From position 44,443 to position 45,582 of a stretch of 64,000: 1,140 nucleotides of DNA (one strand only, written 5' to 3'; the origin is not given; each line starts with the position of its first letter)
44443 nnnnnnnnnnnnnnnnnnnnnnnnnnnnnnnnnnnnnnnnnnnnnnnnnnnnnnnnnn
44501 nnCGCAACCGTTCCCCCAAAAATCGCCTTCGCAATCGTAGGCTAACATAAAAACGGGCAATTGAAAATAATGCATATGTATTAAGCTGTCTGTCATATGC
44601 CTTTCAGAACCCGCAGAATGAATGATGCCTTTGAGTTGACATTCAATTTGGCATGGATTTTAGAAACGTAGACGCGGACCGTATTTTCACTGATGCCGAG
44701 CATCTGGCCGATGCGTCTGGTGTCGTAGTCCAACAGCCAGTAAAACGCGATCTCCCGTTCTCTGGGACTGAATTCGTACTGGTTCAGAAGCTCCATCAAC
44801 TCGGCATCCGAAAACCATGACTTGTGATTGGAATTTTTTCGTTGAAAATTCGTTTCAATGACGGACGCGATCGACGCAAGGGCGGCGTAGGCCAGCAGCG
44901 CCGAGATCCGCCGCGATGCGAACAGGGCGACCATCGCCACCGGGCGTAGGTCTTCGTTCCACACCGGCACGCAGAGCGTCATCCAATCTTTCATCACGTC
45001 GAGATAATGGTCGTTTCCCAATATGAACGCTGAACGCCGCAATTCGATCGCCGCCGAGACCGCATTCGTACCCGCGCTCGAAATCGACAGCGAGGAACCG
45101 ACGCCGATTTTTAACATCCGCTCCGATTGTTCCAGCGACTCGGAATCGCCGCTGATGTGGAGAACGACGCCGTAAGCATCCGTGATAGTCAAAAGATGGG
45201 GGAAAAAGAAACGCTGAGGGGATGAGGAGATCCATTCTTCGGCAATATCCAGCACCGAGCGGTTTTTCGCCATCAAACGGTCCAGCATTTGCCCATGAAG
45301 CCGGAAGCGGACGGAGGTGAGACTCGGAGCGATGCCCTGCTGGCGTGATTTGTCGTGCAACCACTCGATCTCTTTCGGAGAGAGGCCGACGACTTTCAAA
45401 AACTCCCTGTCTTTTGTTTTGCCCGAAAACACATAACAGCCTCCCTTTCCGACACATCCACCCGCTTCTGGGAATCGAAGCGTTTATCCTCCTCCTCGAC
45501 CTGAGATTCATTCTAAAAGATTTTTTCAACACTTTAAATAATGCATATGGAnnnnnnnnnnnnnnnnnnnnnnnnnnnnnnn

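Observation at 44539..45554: Two copies of a 16-bp palindrome in identical promoter architecture flank the LuxR-type gene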

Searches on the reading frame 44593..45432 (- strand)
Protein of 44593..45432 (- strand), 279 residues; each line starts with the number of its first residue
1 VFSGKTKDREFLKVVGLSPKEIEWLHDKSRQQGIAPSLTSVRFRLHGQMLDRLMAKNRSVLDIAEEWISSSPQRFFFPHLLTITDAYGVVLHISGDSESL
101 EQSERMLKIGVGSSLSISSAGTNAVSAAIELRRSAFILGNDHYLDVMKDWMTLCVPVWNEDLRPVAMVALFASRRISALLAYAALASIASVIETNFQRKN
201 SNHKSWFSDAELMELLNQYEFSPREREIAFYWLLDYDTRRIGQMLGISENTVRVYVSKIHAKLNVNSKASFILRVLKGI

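Call 7: search_protein_families(library=pfam, proteins=[window:44593-45432:-], max_evalue=0.01)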
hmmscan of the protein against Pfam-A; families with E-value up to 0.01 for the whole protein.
window:44593-45432:- (279 aa): 2 families
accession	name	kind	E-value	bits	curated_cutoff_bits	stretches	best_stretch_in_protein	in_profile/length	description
PF00196.25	GerE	-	3e-12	46.4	23.5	1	221-272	3-54/57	Bacterial regulatory proteins, luxR family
PF08281.18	Sigma70_r4_2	-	0.00037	20.5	25.7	1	233-259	24-50/54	Sigma-70, region 4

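Call 8: search_protein_families(library=ncbifam, proteins=[window:44593-45432:-], max_evalue=0.01)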
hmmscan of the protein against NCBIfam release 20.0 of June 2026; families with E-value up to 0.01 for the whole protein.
window:44593-45432:- (279 aa): 11 families
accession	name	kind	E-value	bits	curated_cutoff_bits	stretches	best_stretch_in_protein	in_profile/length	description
NF008485.2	PRK11388.1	equivalog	1.4e-11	43.4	551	1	46-204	46-208/643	dihydroxyacetone kinase operon transcriptional regulator DhaR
TIGR02937.1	sigma70-ECF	superfamily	1.1e-06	28.4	42.9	1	208-264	104-162/165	sigma-70 family RNA polymerase sigma factor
NF038181.1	reg_ATPase_IniR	equivalog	0.00031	19.2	750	1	219-271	765-817/827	isoniazid response ATPase/transcriptional regulator IniR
NF047785.1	respo_reg_MadR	equivalog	0.0012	18.2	300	1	218-271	146-199/209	MadR family response regulator transcription factor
TIGR03020.2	EpsA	equivalog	0.0013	18.4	170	1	212-273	182-243/247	XrtB/PEP-CTERM-associated transcriptional regulator EpsA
NF041232.1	BagY_FevT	exception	0.0017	17.3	700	1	216-272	292-348/367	LuxR family transcriptional regulator BagY/FevT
NF052445.1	RespRegMctR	equivalog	0.0027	17.1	300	1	217-272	141-196/205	two-component system response regulator MctR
NF047608.1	LIC13292_fam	subfamily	0.003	17.7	200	1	184-272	69-154/166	LIC13292 family transcriptional regulator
NF006900.1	PRK09390.1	equivalog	0.0032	17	255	1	190-272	114-194/203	response regulator FixJ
NF040749.1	tetrathio_RR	equivalog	0.0045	16.7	290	1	216-274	128-187/191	tetrathionate respiration response regulator TtrR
NF007935.0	PRK10651.1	equivalog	0.0071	15.5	250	0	220-269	155-204/216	two-component system response regulator NarL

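Call 9: find_homologous_proteins(query=window:44593-45432:-, max_evalue=0.00001)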
Query window:44593-45432:- (279 aa): 31 proteins with E <= 0.00001 among 1284 candidates.
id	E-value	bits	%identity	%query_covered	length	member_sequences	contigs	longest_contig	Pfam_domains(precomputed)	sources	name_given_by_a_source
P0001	7.8e-175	598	97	100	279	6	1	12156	PF00196.26,PF26965.1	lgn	-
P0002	1.1e-133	463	76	100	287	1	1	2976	PF00196.26,PF26965.1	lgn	-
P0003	2.9e-93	330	55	100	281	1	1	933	PF00196.26,PF26965.1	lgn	-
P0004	1.4e-81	292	48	100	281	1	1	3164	PF00196.26,PF08281.19,PF26965.1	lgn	-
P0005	2.5e-80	288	47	100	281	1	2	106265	PF00196.26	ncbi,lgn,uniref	ncbi:LuxR C-terminal-related transcriptional regulator [Paenibacillus sp. HJGM_3]|uniref:LuxR C-term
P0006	4.9e-79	284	49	100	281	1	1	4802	PF00196.26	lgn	-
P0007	3.1e-78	281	48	100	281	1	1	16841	PF00196.26,PF04545.23,PF08281.19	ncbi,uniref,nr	ncbi:helix-turn-helix domain-containing protein [Paenibacillus koleovorans]|uniref:helix-turn-helix 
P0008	3.3e-78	281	48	100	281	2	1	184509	PF00196.26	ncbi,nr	ncbi:LuxR C-terminal-related transcriptional regulator [Paenibacillus cremeus]|nr:LuxR C-terminal-re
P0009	1.1e-77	279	47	100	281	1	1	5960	PF00196.26,PF26965.1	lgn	-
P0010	2.2e-77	278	48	100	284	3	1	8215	PF00196.26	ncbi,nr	ncbi:MAG: LuxR family transcriptional regulator [Paenibacillus sp.]|nr:LuxR family transcriptional r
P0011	5.1e-77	277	47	100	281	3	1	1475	PF00196.26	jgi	jgi:transcriptional regulator of acetoin/glycerol metabolism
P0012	5.1e-77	277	48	100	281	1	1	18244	PF00196.26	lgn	-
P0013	6.7e-77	277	49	97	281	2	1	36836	PF00196.26,PF08281.19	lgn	-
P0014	3.1e-76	274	46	100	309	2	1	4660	PF00196.26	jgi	jgi:RNA polymerase sigma factor (sigma-70 family)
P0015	8.4e-76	273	49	100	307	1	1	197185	PF00196.26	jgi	jgi:DNA-binding CsgD family transcriptional regulator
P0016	1.8e-75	272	48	99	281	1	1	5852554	PF00196.26,PF08281.19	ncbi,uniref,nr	ncbi:LuxR C-terminal-related transcriptional regulator [Paenibacillus roseipurpureus]|uniref:LuxR C-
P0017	2.2e-75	272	48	99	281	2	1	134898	PF00196.26,PF08281.19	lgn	-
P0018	1.1e-74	269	48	99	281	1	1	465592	PF00196.26,PF08281.19,PF26965.1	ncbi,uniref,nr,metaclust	ncbi:hypothetical protein A8709_25170 [Paenibacillus pectinilyticus]|uniref:HTH luxR-type domain-con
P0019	2.9e-74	268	47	100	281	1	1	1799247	PF00196.26,PF08281.19,PF26965.1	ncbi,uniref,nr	ncbi:LuxR C-terminal-related transcriptional regulator [Paenibacillus qinlingensis]|uniref:Transcrip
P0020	2.9e-74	268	48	99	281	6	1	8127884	PF00196.26,PF08281.19,PF26965.1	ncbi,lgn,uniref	ncbi:LuxR C-terminal-related transcriptional regulator [Paenibacillus sp. LjRoot153]|uniref:helix-tu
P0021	4.0e-74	268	48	99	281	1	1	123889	PF00196.26,PF08281.19,PF26965.1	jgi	jgi:transcriptional regulator of acetoin/glycerol metabolism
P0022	4.6e-74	267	45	100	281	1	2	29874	PF00196.26,PF08281.19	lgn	-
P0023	7.7e-74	267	48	99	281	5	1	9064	PF00196.26,PF08281.19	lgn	-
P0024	7.8e-74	267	45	100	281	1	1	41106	PF00196.26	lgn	-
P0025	4.1e-72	261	45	100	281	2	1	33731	PF00196.26,PF08281.19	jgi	jgi:transcriptional regulator of acetoin/glycerol metabolism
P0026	2.2e-69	252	43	100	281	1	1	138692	PF00196.26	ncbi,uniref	ncbi:LuxR C-terminal-related transcriptional regulator [Gorillibacterium sp. sgz5001074]|uniref:heli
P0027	3.5e-69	251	44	100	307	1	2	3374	PF00196.26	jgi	jgi:transcriptional regulator of acetoin/glycerol metabolism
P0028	5.3e-69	251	45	100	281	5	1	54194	PF00196.26,PF08281.19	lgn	-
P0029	3.4e-68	248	45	100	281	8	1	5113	PF00196.26,PF08281.19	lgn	-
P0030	6.2e-67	244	42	100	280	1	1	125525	PF00196.26,PF08281.19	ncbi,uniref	ncbi:helix-turn-helix transcriptional regulator [Marinicrinis sediminis]|uniref:LuxR C-terminal-rela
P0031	2.9e-21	94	32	72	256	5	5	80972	PF00196.26,PF04545.23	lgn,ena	-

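Call 11: find_related_loci(query=A1, collection=genome_contigs, flank=6000)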
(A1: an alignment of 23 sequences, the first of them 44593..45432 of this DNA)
Query A1 (279 aa) in genome_contigs; peptide patterns used: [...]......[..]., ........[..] (x = any residue, [..] = any of these).
71 stretches matched a pattern; 22 encode a relative of the query (tblastn E <= 1e-3); 22 distinct loci.
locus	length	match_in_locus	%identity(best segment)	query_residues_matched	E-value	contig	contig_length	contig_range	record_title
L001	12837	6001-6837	47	1-279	4e-89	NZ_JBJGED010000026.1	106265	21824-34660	Paenibacillus sp. HJGM_3 NODE_26_length_106265_cov_52.238379, whole genome shotgun sequence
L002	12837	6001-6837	48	1-279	1e-86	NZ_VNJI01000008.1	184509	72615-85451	Paenibacillus cremeus strain JC52 contig8, whole genome shotgun sequence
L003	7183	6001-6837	48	1-279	1e-85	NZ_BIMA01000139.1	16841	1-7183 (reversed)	Paenibacillus koleovorans NBRC 103111 PKO02S_CON000139, whole genome shotgun sequence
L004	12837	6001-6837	45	1-279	5e-78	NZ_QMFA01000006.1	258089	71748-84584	Paenibacillus sp. YN15 scaffold6, whole genome shotgun sequence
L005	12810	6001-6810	49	10-279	3e-77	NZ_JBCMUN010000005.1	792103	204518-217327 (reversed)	Paenibacillus oryzisoli strain B-14089 B_14089_contig_0000005, whole genome shotgun sequence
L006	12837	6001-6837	45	1-279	5e-77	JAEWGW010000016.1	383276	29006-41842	MAG: Bacillota bacterium isolate OH_PBlB_45 k127_1394280, whole genome shotgun sequence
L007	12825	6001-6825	48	5-279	8e-76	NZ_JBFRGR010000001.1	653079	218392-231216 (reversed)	Paenibacillus sp. 2RAB27 SCAFFOLD_0, whole genome shotgun sequence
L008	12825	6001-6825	48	5-279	3e-75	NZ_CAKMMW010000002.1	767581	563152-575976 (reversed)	Paenibacillus allorhizoplanae strain CIP 111891, whole genome shotgun sequence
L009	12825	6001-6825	48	5-279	3e-75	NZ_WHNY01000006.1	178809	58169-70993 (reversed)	Paenibacillus plantarum strain LMG 31461 Contig_5_70.8467, whole genome shotgun sequence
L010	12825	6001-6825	48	5-279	6e-75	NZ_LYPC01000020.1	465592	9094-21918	Paenibacillus pectinilyticus strain KCTC13222 scaffold20, whole genome shotgun sequence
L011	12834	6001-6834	42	1-279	7e-75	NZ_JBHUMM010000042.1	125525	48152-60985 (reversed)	Marinicrinis sediminis strain KCTC 33676 velvet_auto_127_42, whole genome shotgun sequence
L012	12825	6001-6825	48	5-279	1e-74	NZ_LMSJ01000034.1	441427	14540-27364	Paenibacillus sp. Soil766 contig_4, whole genome shotgun sequence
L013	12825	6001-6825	48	5-279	8e-75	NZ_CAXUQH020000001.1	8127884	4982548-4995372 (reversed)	Paenibacillus sp. LjRoot153 LJR153c1, whole genome shotgun sequence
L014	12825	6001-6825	48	5-279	7e-75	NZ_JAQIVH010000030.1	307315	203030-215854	Paenibacillus qinlingensis strain TEGT-2 494, whole genome shotgun sequence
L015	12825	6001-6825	48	5-279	1e-74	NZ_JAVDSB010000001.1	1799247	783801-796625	Paenibacillus qinlingensis strain CC258 Ga0451258_01, whole genome shotgun sequence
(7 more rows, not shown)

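Call 30: predict_structure(alignment_id=A1)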
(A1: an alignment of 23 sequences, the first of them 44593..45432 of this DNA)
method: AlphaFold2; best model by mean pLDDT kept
length: 279 residues; sequences in the alignment: 23
mean_pLDDT: 86.7   pTM: 0.67
mean pLDDT of the five models: 86.7, 85.9, 85.5, 85.3, 84.6
residues with pLDDT >= 90: 143; 70-90: 111; 50-70: 17; < 50: 8
segments of 3 or more residues with pLDDT < 50: 1-4, 203-206
pLDDT, mean of each block of 10 residues (from residue 1): 52 83 97 88 87 88 84 74 95 88 81 93 96 93 91 93 92 82 88 84 57 90 96 89 94 97 93 84
secondary structure, 60 per line:
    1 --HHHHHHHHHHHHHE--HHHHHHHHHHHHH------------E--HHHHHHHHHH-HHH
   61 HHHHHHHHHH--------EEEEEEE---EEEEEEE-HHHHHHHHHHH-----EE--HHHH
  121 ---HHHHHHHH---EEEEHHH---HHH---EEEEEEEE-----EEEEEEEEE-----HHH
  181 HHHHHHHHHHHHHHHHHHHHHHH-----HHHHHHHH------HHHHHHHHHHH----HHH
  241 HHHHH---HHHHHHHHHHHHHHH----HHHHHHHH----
elements in order: H3-15 H19-31 H47-56 H58-70 E79-85 E89-95 H97-107 H117-120 H124-131 E135-138 E151-158 E164-172 H178-203 H209-216 H223-233 H238-245 H249-263 H268-275

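Call 34: fold_search(model_id=the predicted structure, library=pdb)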
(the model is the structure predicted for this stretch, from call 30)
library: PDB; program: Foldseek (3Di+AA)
matches with E <= 10: 1073; with E <= 0.001: 41
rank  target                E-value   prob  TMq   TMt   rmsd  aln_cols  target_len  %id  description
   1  4lrx_C                4.7e-12  1.00  0.60  0.57   3.2       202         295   17  Crystal Structure of the E.coli DhaR(N)-DhaK complex (released 2014-01-29)
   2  4lrz_H                2.3e-11  1.00  0.61  0.58   3.4       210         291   16  Crystal Structure of the E.coli DhaR(N)-DhaL complex (released 2014-01-29)
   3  4lry_C                1.1e-10  1.00  0.60  0.57   3.1       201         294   17  Crystal Structure of the E.coli DhaR(N)-DhaK(T79L) complex (released 2014-01-29)
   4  3qp5_C                6.8e-06  1.00  0.24  0.26  15.8       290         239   14  Crystal structure of CviR bound to antagonist chlorolactone (CL) (released 2011-03-30)
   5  3qp5_D                1.3e-05  1.00  0.23  0.25  16.7       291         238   15  Crystal structure of CviR bound to antagonist chlorolactone (CL) (released 2011-03-30)
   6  5loe_A                3.6e-05  1.00  0.32  0.34  13.8       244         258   11  Structure of full length Cody from Bacillus subtilis in complex with Ile (released 2017-01-11)
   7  6kju_A                4.7e-05  1.00  0.22  0.27  17.6       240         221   14  Huge conformation shift of Vibrio cholerae VqmA dimer in the absence of target DNA provides insight into DNA-binding m (released 2019-11-13)
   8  3qp6                  5.3e-05  1.00  0.29  0.31  14.7       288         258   12  Crystal structure of CviR (Chromobacterium violaceum 12472) bound to C6-HSL (released 2011-03-30)
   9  7r3h_C                7.1e-05  1.00  0.22  0.25  16.5       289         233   14  PROSS optimitzed variant of RhlR (75 mutations) in complex with native autoinducer C4-HSL (released 2022-12-14)
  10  6ugl_B                7.9e-05  1.00  0.21  0.27  17.6       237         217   14  Vibrio cholerae quorum-sensing receptor VqmA bound to its autoinducer ligand DPO (released 2020-01-29)
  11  3qp5_B                7.9e-05  0.99  0.21  0.23  16.3       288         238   14  Crystal structure of CviR bound to antagonist chlorolactone (CL) (released 2011-03-30)
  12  7dwm_B                8.9e-05  1.00  0.23  0.28  19.3       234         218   13  Crystal structure of the phage VqmA-DPO complex (released 2021-05-05)
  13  7r3j_D                9.4e-05  1.00  0.31  0.34  14.5       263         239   15  Nativ complex of PqsE and RhlR with the synthetic antagonist mBTL (released 2022-12-14)
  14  8dq0_C                1.1e-04  1.00  0.28  0.31  12.7       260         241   16  Quorum-sensing receptor RhlR bound to PqsE (released 2022-12-07)
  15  5loe_B                1.2e-04  1.00  0.32  0.34  13.7       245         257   11  Structure of full length Cody from Bacillus subtilis in complex with Ile (released 2017-01-11)
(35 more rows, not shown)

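Call 38: find_encoding_contigs(protein=P0002, flank=3000, max_places=3)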
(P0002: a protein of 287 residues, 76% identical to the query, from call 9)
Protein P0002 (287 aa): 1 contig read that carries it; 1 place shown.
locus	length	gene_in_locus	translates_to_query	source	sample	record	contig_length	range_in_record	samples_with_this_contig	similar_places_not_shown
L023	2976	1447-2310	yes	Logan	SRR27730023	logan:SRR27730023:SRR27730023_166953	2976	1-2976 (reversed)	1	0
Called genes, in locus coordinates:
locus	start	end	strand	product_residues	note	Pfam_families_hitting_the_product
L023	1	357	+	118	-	?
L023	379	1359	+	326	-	PF06574:FAD_syn, PF01687:Flavokinase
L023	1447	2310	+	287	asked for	PF26965:MimR_N (weak), PF00196:GerE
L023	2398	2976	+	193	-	?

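Call 39: find_encoding_contigs(protein=P0001, flank=6000, max_places=3)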
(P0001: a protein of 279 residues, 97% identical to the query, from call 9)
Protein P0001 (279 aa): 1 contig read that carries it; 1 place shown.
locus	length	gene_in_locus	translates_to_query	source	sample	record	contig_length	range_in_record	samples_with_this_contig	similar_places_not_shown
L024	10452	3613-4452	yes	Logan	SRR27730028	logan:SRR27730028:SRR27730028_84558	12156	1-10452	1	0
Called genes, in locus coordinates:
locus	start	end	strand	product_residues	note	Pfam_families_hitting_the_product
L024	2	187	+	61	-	?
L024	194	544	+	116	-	PF02033:RBFA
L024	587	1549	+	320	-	PF01368:DHH, PF02272:DHHA1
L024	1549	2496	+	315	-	PF01509:TruB_N, PF16198:TruB_C_2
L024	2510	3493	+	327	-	PF06574:FAD_syn, PF01687:Flavokinase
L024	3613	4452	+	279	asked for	PF26965:MimR_N (weak), PF00196:GerE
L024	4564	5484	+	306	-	PF04294:VanW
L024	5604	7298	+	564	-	PF05157:MshEN, PF00437:T2SSE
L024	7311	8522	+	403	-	PF28597:T2SSF_N, PF00482:T2SSF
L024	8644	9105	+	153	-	PF07963:N_methyl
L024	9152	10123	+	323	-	PF11104:PilM_2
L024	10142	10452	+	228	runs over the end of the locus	-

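Call 47: search_solved_structures(query=A1, max_evalue=0.01)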
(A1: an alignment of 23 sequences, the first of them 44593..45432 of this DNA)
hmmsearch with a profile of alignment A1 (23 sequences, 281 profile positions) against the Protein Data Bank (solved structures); distinct sequences matched with E-value up to 0.01: 14.
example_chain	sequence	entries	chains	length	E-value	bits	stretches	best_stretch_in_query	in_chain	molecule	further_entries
6jqs_A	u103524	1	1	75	6.4e-08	35.6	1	221-278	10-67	DNA-binding response regulator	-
1yio_A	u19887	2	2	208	3.1e-05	26.8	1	215-274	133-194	response regulatory protein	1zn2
1fse_A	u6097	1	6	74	3.1e-05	26.8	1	223-277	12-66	GERE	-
4lrx_C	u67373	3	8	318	7.9e-05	25.4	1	36-194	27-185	PTS-dependent dihydroxyacetone kinase operon regulatory protein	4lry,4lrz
8u3b_G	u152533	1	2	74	0.00012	24.9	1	222-271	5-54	Nitrate/nitrite response regulator protein NarL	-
1je8_A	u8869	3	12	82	0.00013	24.8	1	222-270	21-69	Nitrate/Nitrite Response Regulator Protein NARL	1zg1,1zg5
4ldz_A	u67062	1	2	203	0.00019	24.2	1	200-271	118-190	Transcriptional regulatory protein DesR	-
7x1k_A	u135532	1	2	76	0.00021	24.1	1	222-272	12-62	Chemotaxis protein CheY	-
1a04_A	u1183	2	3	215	0.00094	21.9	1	222-270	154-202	NITRATE/NITRITE RESPONSE REGULATOR PROTEIN NARL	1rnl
6ugl_A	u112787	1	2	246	0.0019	20.9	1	220-274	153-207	Helix-turn-helix transcriptional regulator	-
6kju_A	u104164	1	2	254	0.002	20.8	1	220-274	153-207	Helix-turn-helix transcriptional regulator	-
6ide_A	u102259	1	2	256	0.002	20.8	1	220-274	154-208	Transcriptional regulator LuxR family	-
5xso_A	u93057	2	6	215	0.0028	20.4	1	190-274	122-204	Response regulator FixJ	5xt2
7r3g_B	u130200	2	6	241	0.0075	18.9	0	223-270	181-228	Regulatory protein RhlR | PROSS optimized variant of RhlR with 75 mutations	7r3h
